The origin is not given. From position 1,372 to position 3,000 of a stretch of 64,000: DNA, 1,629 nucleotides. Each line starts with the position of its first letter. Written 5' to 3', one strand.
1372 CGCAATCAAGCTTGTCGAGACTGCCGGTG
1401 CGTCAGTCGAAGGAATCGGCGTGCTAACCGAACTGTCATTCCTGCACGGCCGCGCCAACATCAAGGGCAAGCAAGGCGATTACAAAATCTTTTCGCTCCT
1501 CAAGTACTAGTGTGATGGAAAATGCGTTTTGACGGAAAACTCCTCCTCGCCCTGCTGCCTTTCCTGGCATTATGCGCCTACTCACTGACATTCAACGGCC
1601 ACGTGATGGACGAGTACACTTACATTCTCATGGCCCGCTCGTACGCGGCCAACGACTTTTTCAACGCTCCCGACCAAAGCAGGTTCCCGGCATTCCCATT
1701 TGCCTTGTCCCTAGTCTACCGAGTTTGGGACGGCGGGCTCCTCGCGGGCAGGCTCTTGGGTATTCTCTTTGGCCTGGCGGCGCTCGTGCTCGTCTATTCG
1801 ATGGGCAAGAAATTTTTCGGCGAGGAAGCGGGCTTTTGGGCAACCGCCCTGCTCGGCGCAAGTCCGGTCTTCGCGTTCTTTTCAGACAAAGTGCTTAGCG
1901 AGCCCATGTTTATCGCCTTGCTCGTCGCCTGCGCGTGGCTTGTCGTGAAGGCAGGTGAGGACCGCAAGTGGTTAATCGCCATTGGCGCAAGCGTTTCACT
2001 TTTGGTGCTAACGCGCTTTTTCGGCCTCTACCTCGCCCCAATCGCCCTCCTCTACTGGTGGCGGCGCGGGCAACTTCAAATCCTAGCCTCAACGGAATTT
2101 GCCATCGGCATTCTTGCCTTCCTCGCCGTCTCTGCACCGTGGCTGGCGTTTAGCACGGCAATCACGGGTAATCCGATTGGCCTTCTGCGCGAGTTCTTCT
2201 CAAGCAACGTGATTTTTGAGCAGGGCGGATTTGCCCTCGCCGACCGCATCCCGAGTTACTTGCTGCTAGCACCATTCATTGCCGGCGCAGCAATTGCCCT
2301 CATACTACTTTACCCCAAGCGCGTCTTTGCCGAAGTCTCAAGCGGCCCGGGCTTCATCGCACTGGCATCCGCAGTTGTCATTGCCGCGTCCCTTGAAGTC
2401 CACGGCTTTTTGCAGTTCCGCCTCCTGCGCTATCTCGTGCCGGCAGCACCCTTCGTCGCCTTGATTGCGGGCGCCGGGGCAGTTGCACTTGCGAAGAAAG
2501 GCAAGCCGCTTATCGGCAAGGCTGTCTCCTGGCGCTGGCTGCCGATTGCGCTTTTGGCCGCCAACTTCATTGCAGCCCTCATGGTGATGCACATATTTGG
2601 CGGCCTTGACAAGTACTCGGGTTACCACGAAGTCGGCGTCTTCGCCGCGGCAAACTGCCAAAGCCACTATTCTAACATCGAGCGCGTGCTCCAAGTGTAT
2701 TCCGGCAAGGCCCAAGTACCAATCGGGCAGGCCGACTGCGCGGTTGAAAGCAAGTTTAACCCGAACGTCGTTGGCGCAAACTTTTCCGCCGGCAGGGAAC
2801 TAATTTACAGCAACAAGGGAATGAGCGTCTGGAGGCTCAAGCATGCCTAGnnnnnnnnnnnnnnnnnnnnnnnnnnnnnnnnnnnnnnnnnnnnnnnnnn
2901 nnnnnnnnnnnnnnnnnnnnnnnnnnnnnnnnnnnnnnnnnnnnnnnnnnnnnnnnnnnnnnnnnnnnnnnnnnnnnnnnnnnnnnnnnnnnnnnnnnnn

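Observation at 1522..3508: Overlapping GT-C (PMT/ArnT-like, DE motif) and Dol-P-hexose-synthase-like GT2 gene pair. This is the first of three or four such pairs in the window.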

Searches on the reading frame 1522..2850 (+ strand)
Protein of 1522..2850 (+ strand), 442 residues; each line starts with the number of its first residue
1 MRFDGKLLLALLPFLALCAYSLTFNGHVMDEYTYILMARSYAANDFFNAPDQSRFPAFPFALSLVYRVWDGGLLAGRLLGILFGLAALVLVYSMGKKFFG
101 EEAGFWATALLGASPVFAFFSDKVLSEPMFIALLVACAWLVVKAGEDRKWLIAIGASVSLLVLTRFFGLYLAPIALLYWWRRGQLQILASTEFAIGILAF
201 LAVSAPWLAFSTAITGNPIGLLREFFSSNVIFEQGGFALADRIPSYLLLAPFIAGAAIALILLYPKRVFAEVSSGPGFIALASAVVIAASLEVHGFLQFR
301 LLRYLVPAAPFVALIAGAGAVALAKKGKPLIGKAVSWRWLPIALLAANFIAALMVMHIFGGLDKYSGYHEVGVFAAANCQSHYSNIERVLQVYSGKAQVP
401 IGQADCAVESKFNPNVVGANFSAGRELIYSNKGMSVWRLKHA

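Call 5: search_protein_families(library=pfam, proteins=[window:1522-2850:+], max_evalue=0.01)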
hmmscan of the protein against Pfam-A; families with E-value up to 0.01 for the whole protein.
window:1522-2850:+ (442 aa): 1 family
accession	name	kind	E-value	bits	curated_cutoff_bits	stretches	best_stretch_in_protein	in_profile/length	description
PF13231.12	PMT_2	-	9.9e-14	52.3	26.1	1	56-209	4-159/160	Dolichyl-phosphate-mannose-protein mannosyltransferase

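Call 6: search_protein_families(library=ncbifam, proteins=[window:1522-2850:+], max_evalue=0.01)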
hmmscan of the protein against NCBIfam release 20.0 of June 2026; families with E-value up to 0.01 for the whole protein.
window:1522-2850:+ (442 aa): 1 family
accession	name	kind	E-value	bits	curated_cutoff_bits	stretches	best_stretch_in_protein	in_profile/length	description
TIGR03663.1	TIGR03663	subfamily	0.0019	17.3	126.25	1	74-160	71-156/435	flippase activity-associated protein Agl23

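Call 8: search_solved_structures(query=window:1522-2850:+, max_evalue=10, show_alignments=3)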
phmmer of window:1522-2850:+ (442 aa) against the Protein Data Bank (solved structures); distinct sequences matched with E-value up to 10: 0.

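Call 9: find_homologous_proteins(query=window:1522-2850:+, max_evalue=0.001)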
Query window:1522-2850:+ (442 aa): 6 proteins with E <= 0.001 among 8000 candidates.
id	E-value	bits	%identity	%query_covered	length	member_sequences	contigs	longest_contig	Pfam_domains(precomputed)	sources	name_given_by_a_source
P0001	7.1e-284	959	100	100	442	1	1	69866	PF13231.13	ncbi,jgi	jgi:4-amino-4-deoxy-L-arabinose transferase-like glycosyltransferase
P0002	6.1e-137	475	53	99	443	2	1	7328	PF13231.13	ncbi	-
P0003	2.4e-125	437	53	98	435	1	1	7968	PF03901.24,PF13231.13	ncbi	-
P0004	3.7e-58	216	32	94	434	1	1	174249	PF13231.13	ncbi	-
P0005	3.8e-8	51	29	64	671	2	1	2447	PF01522.27,PF03901.24,PF13231.13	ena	-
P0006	1.4e-5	42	28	35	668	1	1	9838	PF13431.13,PF13414.13,PF13176.13,PF13428.13,PF14559.13,PF13371.13,PF00515.35,PF13424.13,PF13432.13,PF13181.13,PF07719.24,PF13174.13,PF13231.13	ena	-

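Call 10: find_encoding_contigs(protein=P0001, flank=3000, max_places=3)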
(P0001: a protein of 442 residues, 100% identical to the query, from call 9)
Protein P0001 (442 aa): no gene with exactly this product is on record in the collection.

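Call 11: find_encoding_contigs(protein=P0004, flank=8000, max_places=3)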
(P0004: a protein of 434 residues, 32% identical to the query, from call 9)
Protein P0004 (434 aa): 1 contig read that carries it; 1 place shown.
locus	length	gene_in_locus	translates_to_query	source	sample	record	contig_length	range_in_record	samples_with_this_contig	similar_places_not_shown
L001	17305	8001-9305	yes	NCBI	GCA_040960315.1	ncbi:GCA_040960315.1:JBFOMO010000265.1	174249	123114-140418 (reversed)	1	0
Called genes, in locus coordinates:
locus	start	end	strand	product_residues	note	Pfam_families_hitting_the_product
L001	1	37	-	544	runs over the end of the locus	-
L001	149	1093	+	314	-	PF13692:Glyco_trans_1_4, PF00534:Glycos_transf_1 (weak)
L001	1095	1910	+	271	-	PF02475:TRM5-TYW2_MTfase (weak), PF05050:Methyltransf_21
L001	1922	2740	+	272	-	PF01209:Ubie_methyltran (weak), PF02353:CMAS, PF13489:Methyltransf_23, PF13847:Methyltransf_31, PF08241:Methyltransf_11, PF08242:Methyltransf_12, PF13649:Methyltransf_25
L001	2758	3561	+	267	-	PF00535:Glycos_transf_2, PF10111:Glyco_tranf_2_2, PF13641:Glyco_tranf_2_3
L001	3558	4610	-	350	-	PF00534:Glycos_transf_1, PF13692:Glyco_trans_1_4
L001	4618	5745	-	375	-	PF20706:GT4-conflict (weak), PF00534:Glycos_transf_1, PF13692:Glyco_trans_1_4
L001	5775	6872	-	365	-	PF13439:Glyco_transf_4, PF13579:Glyco_trans_4_4, PF00534:Glycos_transf_1, PF13692:Glyco_trans_1_4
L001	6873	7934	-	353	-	PF02350:Epimerase_2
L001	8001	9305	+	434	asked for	PF13231:PMT_2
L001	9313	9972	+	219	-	PF00535:Glycos_transf_2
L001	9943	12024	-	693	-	-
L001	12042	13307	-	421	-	PF08421:Methyltransf_13, PF13489:Methyltransf_23, PF08242:Methyltransf_12 (weak), PF08484:Methyltransf_14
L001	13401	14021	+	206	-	PF01209:Ubie_methyltran, PF02353:CMAS, PF13489:Methyltransf_23, PF13847:Methyltransf_31, PF08241:Methyltransf_11, PF08242:Methyltransf_12, PF13649:Methyltransf_25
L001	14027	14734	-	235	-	PF00535:Glycos_transf_2, PF10111:Glyco_tranf_2_2 (weak), PF13641:Glyco_tranf_2_3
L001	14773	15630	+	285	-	PF01370:Epimerase, PF04321:RmlD_sub_bind, PF16363:GDP_Man_Dehyd, PF02719:Polysacc_synt_2 (weak), PF07993:NAD_binding_4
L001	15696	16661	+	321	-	PF01370:Epimerase, PF02719:Polysacc_synt_2 (faint), PF04321:RmlD_sub_bind, PF16363:GDP_Man_Dehyd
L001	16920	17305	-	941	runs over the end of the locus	PF21436:STT3-PglB_core (weak), PF22627:AglB_core-like (faint)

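Call 12: find_encoding_contigs(protein=P0002, flank=8000, max_places=3)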
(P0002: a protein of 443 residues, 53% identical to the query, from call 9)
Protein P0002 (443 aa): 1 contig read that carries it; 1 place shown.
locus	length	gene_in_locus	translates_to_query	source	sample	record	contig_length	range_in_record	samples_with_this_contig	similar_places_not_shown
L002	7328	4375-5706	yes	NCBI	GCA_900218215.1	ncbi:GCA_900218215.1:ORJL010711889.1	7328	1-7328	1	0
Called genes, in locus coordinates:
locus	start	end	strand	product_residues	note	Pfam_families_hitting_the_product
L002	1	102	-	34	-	?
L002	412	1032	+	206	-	-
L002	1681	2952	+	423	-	PF02350:Epimerase_2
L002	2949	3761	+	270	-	PF01048:PNP_UDP_1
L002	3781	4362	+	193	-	PF00156:Pribosyltran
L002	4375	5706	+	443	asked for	PF13231:PMT_2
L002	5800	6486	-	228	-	PF13489:Methyltransf_23, PF13847:Methyltransf_31, PF08241:Methyltransf_11, PF08242:Methyltransf_12, PF13649:Methyltransf_25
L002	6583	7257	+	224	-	PF00535:Glycos_transf_2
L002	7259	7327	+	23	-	?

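Call 13: find_encoding_contigs(protein=P0003, flank=8000, max_places=3)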
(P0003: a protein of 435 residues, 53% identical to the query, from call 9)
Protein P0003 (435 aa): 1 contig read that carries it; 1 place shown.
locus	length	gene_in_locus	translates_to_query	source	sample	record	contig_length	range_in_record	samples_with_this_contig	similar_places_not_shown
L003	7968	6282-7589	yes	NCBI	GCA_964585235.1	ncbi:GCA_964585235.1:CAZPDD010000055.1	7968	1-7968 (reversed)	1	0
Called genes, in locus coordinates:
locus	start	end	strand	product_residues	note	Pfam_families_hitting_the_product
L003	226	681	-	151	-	-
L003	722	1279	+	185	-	PF00383:dCMP_cyt_deam_1, PF14437:MafB19-deam, PF14439:Bd3614-deam (faint)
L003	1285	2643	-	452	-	PF01566:Nramp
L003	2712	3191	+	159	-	PF00903:Glyoxalase (weak)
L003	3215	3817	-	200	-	PF01872:RibD_C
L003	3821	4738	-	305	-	PF03741:TerC, PF04332:DUF475, PF03741:TerC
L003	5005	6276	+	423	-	PF02350:Epimerase_2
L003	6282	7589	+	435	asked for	PF03901:Glyco_transf_22 (faint), PF13231:PMT_2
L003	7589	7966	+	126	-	?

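Call 16: search_solved_structures(query=A1, max_evalue=10, show_alignments=5)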
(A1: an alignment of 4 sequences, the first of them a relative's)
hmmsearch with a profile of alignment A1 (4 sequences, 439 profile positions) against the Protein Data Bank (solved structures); distinct sequences matched with E-value up to 10: 4.
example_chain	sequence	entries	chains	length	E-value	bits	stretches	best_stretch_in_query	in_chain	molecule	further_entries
5ezm_A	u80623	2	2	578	1.8e-09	40.3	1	28-357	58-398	4-amino-4-deoxy-L-arabinose transferase or related glycosyltransferases of PMT family | 4-amino-4-deoxy-L-arabinose (L-Ara4N) transferase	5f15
3rcp_A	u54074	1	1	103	0.57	12.2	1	139-164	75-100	Pleckstrin homology domain-containing family A member 3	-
2mdx_A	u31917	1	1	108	0.63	12.1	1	139-163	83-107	Pleckstrin homology domain-containing family A member 3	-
2kcj_A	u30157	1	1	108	1.4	10.9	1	139-163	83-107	Pleckstrin homology domain-containing family A member 3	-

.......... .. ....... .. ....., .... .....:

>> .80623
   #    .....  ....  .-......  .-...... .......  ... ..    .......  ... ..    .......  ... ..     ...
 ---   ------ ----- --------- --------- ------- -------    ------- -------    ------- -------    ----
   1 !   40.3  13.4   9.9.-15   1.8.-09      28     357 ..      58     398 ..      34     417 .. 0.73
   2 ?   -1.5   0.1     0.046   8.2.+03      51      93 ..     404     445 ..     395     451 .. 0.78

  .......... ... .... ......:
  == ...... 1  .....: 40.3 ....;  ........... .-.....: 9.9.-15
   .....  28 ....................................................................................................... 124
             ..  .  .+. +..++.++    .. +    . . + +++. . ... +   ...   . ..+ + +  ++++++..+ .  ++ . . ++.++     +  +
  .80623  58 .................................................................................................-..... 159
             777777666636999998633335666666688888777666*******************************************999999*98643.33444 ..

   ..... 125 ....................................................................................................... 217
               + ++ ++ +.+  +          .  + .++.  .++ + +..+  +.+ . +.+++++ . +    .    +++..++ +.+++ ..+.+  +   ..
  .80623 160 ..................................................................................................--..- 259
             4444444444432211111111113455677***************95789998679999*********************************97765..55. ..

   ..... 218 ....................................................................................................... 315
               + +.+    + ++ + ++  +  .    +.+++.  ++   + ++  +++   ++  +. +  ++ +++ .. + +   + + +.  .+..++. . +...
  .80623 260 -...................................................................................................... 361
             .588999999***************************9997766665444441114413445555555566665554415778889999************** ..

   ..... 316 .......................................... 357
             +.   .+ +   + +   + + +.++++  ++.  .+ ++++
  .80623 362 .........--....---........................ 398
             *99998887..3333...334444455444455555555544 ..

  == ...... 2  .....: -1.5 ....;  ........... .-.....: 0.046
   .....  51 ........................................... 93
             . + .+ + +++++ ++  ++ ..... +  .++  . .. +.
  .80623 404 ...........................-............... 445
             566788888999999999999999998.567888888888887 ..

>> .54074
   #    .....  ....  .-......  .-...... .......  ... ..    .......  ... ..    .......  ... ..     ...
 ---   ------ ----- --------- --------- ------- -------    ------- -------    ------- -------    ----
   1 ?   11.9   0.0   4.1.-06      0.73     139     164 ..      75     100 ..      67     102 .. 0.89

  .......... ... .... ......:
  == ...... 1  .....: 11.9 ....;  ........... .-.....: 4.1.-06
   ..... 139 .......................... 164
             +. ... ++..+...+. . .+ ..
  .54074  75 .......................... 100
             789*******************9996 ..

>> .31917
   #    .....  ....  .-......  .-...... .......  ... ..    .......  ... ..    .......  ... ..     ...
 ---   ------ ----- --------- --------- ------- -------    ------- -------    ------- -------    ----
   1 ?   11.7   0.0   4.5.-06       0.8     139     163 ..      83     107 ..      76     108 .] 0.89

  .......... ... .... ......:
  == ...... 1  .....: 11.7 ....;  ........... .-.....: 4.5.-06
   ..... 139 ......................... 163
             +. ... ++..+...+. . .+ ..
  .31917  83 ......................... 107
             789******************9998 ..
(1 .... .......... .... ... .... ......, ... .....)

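Call 31: search_protein_representatives(alignment_id=A1)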
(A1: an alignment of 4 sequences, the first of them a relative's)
Query: 4 sequences, 439 profile positions. Proteins with E-value up to 0.001 (for the whole library): 18540; up to 1e-10: 1037; up to 1e-30: 34. The best 150 are listed.
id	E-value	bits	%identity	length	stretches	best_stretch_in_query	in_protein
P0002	6.9e-215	730.4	-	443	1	2-439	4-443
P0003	1.0e-213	726.5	-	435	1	1-436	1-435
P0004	3.1e-191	652.5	-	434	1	4-439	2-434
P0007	8.7e-144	496.1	-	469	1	6-436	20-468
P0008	3.7e-116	405.1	-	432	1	3-435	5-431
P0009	1.0e-102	360.7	-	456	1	4-436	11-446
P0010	5.1e-100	351.9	-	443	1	8-435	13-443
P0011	2.6e-99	349.5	-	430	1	4-436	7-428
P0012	1.1e-96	340.9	-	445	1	5-436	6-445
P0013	9.9e-96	337.7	-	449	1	8-430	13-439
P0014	3.7e-89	316.1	-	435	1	9-435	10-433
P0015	1.6e-88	314.0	-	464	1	8-437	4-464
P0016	5.7e-86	305.6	-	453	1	4-437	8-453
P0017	1.7e-85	304.0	-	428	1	2-436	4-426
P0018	3.3e-85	303.1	-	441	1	7-435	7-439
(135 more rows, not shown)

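Call 36: find_related_loci(query=A3, collection=genome_contigs, flank=4000)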
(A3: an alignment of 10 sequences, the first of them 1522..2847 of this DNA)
Query A3 (442 aa) in genome_contigs; peptide patterns used: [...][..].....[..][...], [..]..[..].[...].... (x = any residue, [..] = any of these).
32 stretches matched a pattern; 7 encode a relative of the query (tblastn E <= 1e-3); 7 distinct loci.
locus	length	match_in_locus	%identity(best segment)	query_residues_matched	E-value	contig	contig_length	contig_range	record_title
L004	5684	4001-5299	53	4-438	7e-129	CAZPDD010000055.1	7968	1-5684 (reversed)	MAG TPA_asm: Candidatus Micrarchaeota archaeon isolate SRP193066_co2_431 genome assembly, contig: NODE_4676_length_7968_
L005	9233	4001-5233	35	21-435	1e-59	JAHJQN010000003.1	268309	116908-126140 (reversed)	MAG: Candidatus Micrarchaeota archaeon isolate OS_PC_MetaG.mb.109 OS_PC_MetaG.mb.109_k141_260125, whole genome shotgun s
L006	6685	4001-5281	32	17-440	2e-49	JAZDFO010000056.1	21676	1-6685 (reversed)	MAG: Candidatus Micrarchaeota archaeon isolate MEGAHIT-group-0.211 k141_4530472, whole genome shotgun sequence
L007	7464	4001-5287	31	14-439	2e-47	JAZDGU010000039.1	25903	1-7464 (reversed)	MAG: Candidatus Micrarchaeota archaeon isolate MEGAHIT-group-0.283 k141_14501809, whole genome shotgun sequence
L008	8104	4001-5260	32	29-437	4e-46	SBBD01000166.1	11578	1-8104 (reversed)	MAG: archaeon isolate Bin_28_2_1 Hy_contig23057, whole genome shotgun sequence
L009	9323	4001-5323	30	6-438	8e-46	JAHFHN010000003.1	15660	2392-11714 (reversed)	MAG: Candidatus Micrarchaeota archaeon isolate nzgw34 NODE_5334_length_15661_cov_2.304891, whole genome shotgun sequence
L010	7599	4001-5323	31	6-438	1e-55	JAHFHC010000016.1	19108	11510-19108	MAG: Candidatus Micrarchaeota archaeon isolate nzgw33 NODE_2914_length_19109_cov_3.855751, whole genome shotgun sequence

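Call 40: predict_structure(alignment_id=A2)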
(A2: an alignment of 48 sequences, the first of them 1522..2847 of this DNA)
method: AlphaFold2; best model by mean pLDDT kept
length: 442 residues; sequences in the alignment: 48
mean_pLDDT: 94.2   pTM: 0.93
mean pLDDT of the five models: 94.2, 94.0, 93.6, 93.3, 93.3
residues with pLDDT >= 90: 377; 70-90: 54; 50-70: 11; < 50: 0
segments of 3 or more residues with pLDDT < 50: none
pLDDT, mean of each block of 10 residues (from residue 1): 91 98 95 97 95 96 95 94 98 98 98 96 97 98 98 98 95 98 98 98 98 97 90 65 85 87 92 94 97 89 94 97 85 83 97 96 96 98 97 97 97 88 97 97 70
secondary structure, 60 per line:
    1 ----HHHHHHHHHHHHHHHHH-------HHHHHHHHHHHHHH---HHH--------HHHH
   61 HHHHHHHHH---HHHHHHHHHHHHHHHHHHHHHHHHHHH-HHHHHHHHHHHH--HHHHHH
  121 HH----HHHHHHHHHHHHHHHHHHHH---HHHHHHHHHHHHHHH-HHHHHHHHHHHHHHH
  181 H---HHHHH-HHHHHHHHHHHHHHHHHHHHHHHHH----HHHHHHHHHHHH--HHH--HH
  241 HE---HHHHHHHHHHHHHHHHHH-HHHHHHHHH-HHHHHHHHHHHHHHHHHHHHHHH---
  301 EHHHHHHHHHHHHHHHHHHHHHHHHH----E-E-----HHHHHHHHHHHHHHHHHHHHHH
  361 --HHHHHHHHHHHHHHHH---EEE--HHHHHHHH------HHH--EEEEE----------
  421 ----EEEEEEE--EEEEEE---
elements in order: H5-21 H29-42 H57-69 H73-99 H101-112 H115-122 H127-146 H150-164 H166-181 H185-189 H191-215 H220-231 H246-263 H265-273 H275-297 H302-326 H339-360 H363-378 E382-384 H387-394 E406-410 E425-431 E434-439

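Call 42: fold_search(model_id=the predicted structure, library=pdb)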
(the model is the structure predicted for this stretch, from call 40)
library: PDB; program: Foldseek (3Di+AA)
matches with E <= 10: 618; with E <= 0.001: 23
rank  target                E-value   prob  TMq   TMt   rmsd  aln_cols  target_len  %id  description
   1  5ezm                  6.4e-09  1.00  0.69  0.58   9.4       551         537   15  Crystal Structure of ArnT from Cupriavidus metallidurans in the apo state (released 2016-02-17)
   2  5f15                  8.3e-09  1.00  0.69  0.58   9.6       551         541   15  Crystal Structure of ArnT from Cupriavidus metallidurans bound to Undecaprenyl phosphate (released 2016-02-17)
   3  9n9j_I                2.5e-07  1.00  0.55  0.37  14.4       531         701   12  Structure of a GRP94 folding intermediate engaged with a CCDC134- and FKBP11-bound secretory translocon (released 2025-11-19)
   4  7oci_F                8.0e-07  1.00  0.58  0.42  11.5       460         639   13  Cryo-EM structure of yeast Ost6p containing oligosaccharyltransferase complex (released 2022-02-16)
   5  3rce_A                9.5e-07  1.00  0.63  0.43   9.0       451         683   14  Bacterial oligosaccharyltransferase PglB (released 2011-06-15)
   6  6gxc_A                1.0e-06  1.00  0.58  0.39   8.9       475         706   14  Bacterial oligosaccharyltransferase PglB in complex with an inhibitory peptide and a reactive lipid-linked oligosaccha (released 2018-11-14)
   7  7e9s_A                1.2e-06  1.00  0.51  0.29  12.9       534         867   14  Archaeal oligosaccharyltransferase AglB from Archaeoglobus fulgidus in complex with an inhibitory peptide and a dolich (released 2021-09-08)
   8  3wak                  1.3e-06  1.00  0.52  0.30  10.8       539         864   14  Crystal structure of the Archaeoglobus fulgidus oligosaccharyltransferase (O29867_ARCFU) in the apo form (released 2013-10-30)
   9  6ftg_5                2.1e-06  1.00  0.60  0.43  12.9       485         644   12  Subtomogram average of OST-containing ribosome-translocon complexes from canine rough microsomal membranes (released 2018-03-21)
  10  8age_A                2.5e-06  1.00  0.58  0.42   8.5       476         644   12  Structure of yeast oligosaccharylransferase complex with acceptor peptide bound (released 2022-12-07)
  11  5ogl_A                3.4e-06  1.00  0.58  0.39   8.9       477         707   14  Structure of bacterial oligosaccharyltransferase PglB in complex with an acceptor peptide and an lipid-linked oligosac (released 2017-10-25)
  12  9s6t_A                4.4e-06  1.00  0.69  0.65   6.5       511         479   11  Ternary cryo-EM structure of chicken ALG12 with Dol25-PP-GlcNAc2Man7, Dol25-P-Man, and Fab (released 2026-03-18)
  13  5gmy_A                4.8e-06  1.00  0.47  0.28  14.0       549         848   14  Crystal structure of the Archaeoglobus fulgidus oligosaccharyltransferase (O29867_ARCFU) tethered with an acceptor pep (released 2017-02-01)
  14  8agb_A                1.1e-05  1.00  0.56  0.40  12.2       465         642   14  Structure of yeast oligosaccharylransferase complex with lipid-linked oligosaccharide bound (released 2022-12-07)
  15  8b6l_I                1.2e-05  1.00  0.59  0.40  13.4       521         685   11  Subtomogram average of the human Sec61-TRAP-OSTA-translocon (released 2022-12-07)
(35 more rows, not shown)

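Call 63: search_protein_families(library=pfam, proteins=[L001:9943-12024:-], max_evalue=10)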
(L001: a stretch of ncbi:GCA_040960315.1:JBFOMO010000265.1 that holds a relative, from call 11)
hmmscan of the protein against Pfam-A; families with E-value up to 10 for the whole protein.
L001:9943-12024:- (693 aa): 1 family
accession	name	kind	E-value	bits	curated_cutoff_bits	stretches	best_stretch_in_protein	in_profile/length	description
PF10131.15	PTPS_related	-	4.4e-06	25.9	26.4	1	86-459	4-371/621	6-pyruvoyl-tetrahydropterin synthase related domain; membrane protein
